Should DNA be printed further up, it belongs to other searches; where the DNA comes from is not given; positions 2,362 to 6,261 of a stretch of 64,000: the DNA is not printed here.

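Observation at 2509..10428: Giant 2639-aa membrane protein with an embedded phosphatidylserine-decarboxylase (PSD) domain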

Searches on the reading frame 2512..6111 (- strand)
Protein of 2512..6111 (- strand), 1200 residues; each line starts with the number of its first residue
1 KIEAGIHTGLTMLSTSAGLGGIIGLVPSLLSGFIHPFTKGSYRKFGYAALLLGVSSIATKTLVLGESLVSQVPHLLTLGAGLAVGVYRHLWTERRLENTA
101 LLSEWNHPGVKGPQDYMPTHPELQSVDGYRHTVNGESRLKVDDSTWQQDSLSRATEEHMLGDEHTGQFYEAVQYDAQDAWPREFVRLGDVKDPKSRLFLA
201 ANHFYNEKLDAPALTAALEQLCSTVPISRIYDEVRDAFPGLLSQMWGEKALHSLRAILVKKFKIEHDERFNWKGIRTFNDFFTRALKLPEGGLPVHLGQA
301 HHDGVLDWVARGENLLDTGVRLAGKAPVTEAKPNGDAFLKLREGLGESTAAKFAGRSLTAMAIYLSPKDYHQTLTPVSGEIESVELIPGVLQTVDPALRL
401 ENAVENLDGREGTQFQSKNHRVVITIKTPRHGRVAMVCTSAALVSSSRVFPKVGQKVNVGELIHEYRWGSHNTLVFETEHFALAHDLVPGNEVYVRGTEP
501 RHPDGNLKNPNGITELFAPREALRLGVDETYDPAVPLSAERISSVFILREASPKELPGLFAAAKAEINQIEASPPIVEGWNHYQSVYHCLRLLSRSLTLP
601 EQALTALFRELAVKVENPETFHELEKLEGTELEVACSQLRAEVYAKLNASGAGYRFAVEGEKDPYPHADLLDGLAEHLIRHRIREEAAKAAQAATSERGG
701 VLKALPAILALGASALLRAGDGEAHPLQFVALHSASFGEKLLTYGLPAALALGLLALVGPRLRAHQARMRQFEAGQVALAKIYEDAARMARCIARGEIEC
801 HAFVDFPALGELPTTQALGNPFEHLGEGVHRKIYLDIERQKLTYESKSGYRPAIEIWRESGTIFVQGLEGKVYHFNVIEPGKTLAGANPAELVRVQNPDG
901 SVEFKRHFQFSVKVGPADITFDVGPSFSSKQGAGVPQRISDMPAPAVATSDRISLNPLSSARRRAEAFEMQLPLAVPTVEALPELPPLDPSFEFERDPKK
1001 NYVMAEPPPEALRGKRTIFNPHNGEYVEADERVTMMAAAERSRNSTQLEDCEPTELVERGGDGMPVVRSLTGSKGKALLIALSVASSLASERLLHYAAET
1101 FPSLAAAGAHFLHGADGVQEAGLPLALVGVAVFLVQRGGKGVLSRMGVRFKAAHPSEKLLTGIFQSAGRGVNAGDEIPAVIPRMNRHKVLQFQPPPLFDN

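Call 33: search_protein_representatives(protein=window:2512-6111:-)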
Query: 1200 residues. Proteins with E-value up to 0.001 (for the whole library): 95; up to 1e-10: 7; up to 1e-30: 3. The best 95 are listed.
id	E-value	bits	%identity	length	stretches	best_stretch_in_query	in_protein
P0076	7.5e-170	583.7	45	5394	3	6-525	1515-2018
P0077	1.5e-85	304.5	42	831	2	6-521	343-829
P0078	1.7e-82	294.4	43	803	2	20-453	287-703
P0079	1.7e-18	82.5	36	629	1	277-493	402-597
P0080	6.0e-18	80.6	40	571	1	276-495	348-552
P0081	7.4e-17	77.0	38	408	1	274-495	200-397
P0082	1.4e-11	59.5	33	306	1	276-494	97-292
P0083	6.0e-10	54.1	33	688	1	277-507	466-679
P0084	8.3e-10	53.7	30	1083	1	341-492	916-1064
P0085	4.2e-07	44.7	32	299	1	270-492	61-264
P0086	1.7e-06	42.7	44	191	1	355-496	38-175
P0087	2.1e-06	42.4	32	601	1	358-487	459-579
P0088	2.5e-06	42.1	29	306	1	256-494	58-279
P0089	2.8e-06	42.0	30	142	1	385-516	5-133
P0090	3.2e-06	41.8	32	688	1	275-494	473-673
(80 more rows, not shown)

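Call 35: find_encoding_contigs(protein=P0076, flank=10000, max_places=4)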
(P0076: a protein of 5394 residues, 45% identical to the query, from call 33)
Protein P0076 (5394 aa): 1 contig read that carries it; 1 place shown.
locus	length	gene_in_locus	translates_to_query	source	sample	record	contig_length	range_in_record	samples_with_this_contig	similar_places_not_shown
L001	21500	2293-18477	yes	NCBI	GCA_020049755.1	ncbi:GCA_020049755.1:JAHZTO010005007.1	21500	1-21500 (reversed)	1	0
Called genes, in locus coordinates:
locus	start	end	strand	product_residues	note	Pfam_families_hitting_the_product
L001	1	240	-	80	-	?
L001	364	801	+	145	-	-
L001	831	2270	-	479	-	PF20695:UbiD_N, PF01977:UbiD, PF20696:UbiD_C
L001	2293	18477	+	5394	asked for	PF02666:PS_Dcarbxylase, PF27720:SSNA1 (faint), PF01553:Acyltransferase, PF01066:CDP-OH_P_transf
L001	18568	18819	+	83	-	-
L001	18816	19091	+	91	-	-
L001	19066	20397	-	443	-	PF08245:Mur_ligase_M (weak), PF02875:Mur_ligase_C (weak), PF27239:FOL3_C (faint)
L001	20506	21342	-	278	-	PF00483:NTP_transferase, PF22640:ManC_GMP_beta-helix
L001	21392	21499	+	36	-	?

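Call 36: find_encoding_contigs(protein=P0077, flank=10000, max_places=4)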
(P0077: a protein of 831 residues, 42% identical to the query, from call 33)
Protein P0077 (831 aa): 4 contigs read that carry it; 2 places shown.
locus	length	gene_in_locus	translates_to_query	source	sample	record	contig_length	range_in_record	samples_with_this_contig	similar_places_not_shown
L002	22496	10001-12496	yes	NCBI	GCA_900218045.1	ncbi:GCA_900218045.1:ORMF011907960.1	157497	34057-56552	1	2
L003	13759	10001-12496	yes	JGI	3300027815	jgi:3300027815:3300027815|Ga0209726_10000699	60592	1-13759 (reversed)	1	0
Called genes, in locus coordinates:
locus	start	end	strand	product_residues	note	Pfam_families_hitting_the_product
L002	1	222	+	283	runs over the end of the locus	PF03446:NAD_binding_2 (weak), PF03807:F420_oxidored (weak), PF02153:PDH_N, PF20463:PDH_C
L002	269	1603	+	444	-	PF00275:EPSP_synthase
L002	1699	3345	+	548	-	PF17092:PCB_OB (faint), PF00575:S1, PF00575:S1, PF00575:S1, PF23459:S1_RRP5, PF00575:S1, PF23459:S1_RRP5 (weak), PF00575:S1, +2 more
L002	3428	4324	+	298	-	PF00574:CLP_protease (faint), PF25145:NfeD1b_N (weak), PF01343:Peptidase_S49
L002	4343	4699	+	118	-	PF00216:Bac_DNA_binding, PF18291:HU-HIG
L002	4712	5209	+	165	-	PF26217:GDPGP1_N (weak), PF04677:CwfJ_C_1 (weak), PF11969:DcpS_C, PF01230:HIT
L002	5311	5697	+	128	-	PF06305:LapA_dom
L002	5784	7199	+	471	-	PF02321:OEP (weak)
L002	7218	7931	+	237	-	PF05494:MlaC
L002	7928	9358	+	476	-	PF01663:Phosphodiest, PF00884:Sulfatase, PF02995:DUF229 (weak)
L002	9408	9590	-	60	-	-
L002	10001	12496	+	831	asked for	PF02666:PS_Dcarbxylase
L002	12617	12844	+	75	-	-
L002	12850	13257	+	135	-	PF01850:PIN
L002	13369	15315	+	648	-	PF01066:CDP-OH_P_transf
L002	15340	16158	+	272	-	PF08486:SpoIID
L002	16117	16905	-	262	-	PF04240:Caroten_synth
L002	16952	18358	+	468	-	PF00202:Aminotran_3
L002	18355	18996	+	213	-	-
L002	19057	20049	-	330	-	PF00072:Response_reg, PF13487:HD_5, PF01966:HD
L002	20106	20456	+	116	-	-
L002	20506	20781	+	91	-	-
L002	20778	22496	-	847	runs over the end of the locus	PF00675:Peptidase_M16, PF05193:Peptidase_M16_C, PF00675:Peptidase_M16, PF05193:Peptidase_M16_C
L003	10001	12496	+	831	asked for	PF02666:PS_Dcarbxylase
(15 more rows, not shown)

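Call 37: find_encoding_contigs(protein=P0078, flank=10000, max_places=4)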
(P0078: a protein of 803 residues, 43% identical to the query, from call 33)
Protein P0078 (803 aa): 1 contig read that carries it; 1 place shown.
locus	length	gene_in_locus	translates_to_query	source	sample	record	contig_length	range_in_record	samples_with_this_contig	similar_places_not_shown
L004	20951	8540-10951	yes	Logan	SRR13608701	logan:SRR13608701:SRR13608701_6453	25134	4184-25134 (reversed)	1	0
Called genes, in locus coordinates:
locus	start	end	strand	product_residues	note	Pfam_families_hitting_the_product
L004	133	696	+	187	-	PF00156:Pribosyltran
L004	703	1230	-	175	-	PF00565:SNase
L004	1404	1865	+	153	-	-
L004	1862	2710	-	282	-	PF01040:UbiA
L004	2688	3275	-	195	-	PF02441:Flavoprotein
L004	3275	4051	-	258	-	PF01209:Ubie_methyltran, PF00398:RrnaAD (weak), PF13649:Methyltransf_25, PF13847:Methyltransf_31, PF08241:Methyltransf_11, PF08242:Methyltransf_12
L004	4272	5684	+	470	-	PF22842:Pel9A-like_beta_helix (weak)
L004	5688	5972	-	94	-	PF05016:ParE_toxin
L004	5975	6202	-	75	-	-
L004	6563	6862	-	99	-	-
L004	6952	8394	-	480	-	PF20695:UbiD_N, PF01977:UbiD, PF20696:UbiD_C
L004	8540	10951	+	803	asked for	PF02666:PS_Dcarbxylase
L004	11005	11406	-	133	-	PF01850:PIN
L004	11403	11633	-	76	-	PF02604:PhdYeFM_antitox (weak)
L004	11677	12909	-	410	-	PF07969:Amidohydro_3 (faint), PF01979:Amidohydro_1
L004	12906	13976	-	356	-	PF04055:Radical_SAM, PF19288:CofH_C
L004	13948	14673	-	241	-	PF02621:VitK2_biosynth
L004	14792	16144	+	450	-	PF00067:p450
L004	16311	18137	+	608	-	-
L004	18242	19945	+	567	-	-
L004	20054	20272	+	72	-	PF02604:PhdYeFM_antitox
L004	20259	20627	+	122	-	PF01850:PIN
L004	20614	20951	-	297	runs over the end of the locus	PF05853:BKACE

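Call 46: list_cluster_members(proteins=[P0076, P0077, P0078, P0079, P0080, P0081, P0083, P0084, P0090])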
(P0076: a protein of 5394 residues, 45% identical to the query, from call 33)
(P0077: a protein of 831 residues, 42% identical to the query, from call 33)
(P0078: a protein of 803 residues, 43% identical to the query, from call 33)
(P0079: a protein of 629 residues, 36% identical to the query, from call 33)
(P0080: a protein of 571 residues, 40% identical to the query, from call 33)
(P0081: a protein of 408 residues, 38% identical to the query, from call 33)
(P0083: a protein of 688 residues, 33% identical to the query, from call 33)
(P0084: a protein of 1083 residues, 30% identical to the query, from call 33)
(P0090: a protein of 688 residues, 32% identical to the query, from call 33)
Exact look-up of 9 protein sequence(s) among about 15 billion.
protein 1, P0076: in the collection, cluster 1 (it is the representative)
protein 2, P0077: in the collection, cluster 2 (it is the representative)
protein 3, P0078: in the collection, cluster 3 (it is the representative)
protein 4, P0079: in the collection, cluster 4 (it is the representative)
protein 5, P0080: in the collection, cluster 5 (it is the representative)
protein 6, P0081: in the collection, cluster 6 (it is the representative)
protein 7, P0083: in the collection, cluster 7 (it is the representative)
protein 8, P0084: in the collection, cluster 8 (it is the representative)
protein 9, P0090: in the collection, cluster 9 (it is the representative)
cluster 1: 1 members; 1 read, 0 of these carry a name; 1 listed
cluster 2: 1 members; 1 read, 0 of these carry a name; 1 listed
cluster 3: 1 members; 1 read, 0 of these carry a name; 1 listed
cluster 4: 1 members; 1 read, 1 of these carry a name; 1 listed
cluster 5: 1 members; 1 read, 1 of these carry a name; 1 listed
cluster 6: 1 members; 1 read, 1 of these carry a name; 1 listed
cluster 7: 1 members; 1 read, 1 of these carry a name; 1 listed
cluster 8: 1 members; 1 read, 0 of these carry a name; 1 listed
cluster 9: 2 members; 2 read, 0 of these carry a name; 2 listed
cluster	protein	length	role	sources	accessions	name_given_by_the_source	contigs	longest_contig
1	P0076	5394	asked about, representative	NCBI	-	-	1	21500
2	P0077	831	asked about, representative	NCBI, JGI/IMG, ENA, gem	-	-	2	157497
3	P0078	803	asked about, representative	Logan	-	-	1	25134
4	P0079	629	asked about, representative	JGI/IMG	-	phosphatidylserine decarboxylase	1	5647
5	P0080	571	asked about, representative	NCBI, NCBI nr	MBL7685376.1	MAG: phosphatidylserine decarboxylase, partial [Deltaproteobacteria bacterium] | phosphatidylserine decarboxylase [Deltaproteobacteria bacterium]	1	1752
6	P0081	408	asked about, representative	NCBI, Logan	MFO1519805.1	MAG: phosphatidylserine decarboxylase [bacterium]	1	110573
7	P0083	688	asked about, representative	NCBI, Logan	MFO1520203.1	MAG: phosphatidylserine decarboxylase [bacterium]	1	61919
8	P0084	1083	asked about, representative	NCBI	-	-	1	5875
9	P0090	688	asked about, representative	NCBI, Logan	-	-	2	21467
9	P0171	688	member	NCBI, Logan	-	-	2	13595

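Call 56: find_encoding_contigs(protein=P0090, flank=10000, max_places=3)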
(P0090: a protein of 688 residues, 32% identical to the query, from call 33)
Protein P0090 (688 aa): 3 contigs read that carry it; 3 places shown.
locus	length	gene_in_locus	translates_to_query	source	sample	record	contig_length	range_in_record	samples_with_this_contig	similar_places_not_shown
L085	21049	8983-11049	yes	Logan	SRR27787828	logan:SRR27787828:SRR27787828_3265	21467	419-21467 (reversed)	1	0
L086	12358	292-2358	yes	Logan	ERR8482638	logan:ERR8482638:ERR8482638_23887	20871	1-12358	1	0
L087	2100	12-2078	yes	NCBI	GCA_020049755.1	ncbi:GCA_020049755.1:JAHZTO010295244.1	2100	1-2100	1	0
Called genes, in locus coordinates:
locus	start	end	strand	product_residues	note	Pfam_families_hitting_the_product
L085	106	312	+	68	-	-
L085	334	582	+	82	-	-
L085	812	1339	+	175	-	PF00156:Pribosyltran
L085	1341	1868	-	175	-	PF00565:SNase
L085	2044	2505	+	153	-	-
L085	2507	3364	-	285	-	PF01040:UbiA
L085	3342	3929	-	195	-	PF02441:Flavoprotein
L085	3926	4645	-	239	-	-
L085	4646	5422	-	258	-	PF01209:Ubie_methyltran, PF00398:RrnaAD (weak), PF13649:Methyltransf_25, PF13847:Methyltransf_31, PF08241:Methyltransf_11, PF08242:Methyltransf_12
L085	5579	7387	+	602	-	-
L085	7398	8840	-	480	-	PF20695:UbiD_N, PF01977:UbiD, PF20696:UbiD_C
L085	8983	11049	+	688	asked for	PF02666:PS_Dcarbxylase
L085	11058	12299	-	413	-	PF07969:Amidohydro_3 (faint), PF01979:Amidohydro_1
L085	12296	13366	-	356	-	PF04055:Radical_SAM, PF19288:CofH_C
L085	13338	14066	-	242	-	PF02621:VitK2_biosynth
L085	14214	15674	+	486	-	-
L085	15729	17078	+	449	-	PF00067:p450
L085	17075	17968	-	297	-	PF05853:BKACE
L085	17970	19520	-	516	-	PF01039:Carboxyl_trans, PF03255:ACCA (weak)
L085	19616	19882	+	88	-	-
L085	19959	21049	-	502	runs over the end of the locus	?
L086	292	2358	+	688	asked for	PF02666:PS_Dcarbxylase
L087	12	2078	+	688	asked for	PF02666:PS_Dcarbxylase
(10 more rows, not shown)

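Call 62: search_protein_families(library=ncbifam, proteins=[L002:13369-15312:+], max_evalue=0.1)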
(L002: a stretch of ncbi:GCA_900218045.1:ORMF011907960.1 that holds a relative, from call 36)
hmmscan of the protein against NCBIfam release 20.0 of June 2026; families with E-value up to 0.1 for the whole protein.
L002:13369-15312:+ (648 aa): 8 families
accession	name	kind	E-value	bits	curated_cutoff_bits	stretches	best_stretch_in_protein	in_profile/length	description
TIGR00473.1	pssA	equivalog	9.3e-09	35.6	107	1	353-458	2-105/153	CDP-diacylglycerol--serine O-phosphatidyltransferase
NF038087.1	arch_ser_synth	exception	1.2e-08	34.9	240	1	353-510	12-155/216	archaetidylserine synthase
NF040950.1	archin_ph_syn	equivalog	6.4e-07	29.4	180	1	343-423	21-103/191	archaetidylinositol phosphate synthase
NF052561.1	PIPSynBT1523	equivalog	7.8e-05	22.5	350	1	340-411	29-100/232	hypothetical protein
NF045883.1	PIPSynth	equivalog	0.00035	20.3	170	1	343-421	20-100/197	phosphatidylinositol phosphate synthase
TIGR04217.1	archae_ser_T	exception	0.002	17.9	200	1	347-453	9-113/221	archaetidylserine synthase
NF053678.1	ClpnSynClsA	equivalog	0.058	13.6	240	0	368-418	27-76/180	cardiolipin synthase ClsA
NF008090.0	PRK10832.1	equivalog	0.07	13.2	304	0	373-429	34-90/182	CDP-diacylglycerol--glycerol-3-phosphate 3-phosphatidyltransferase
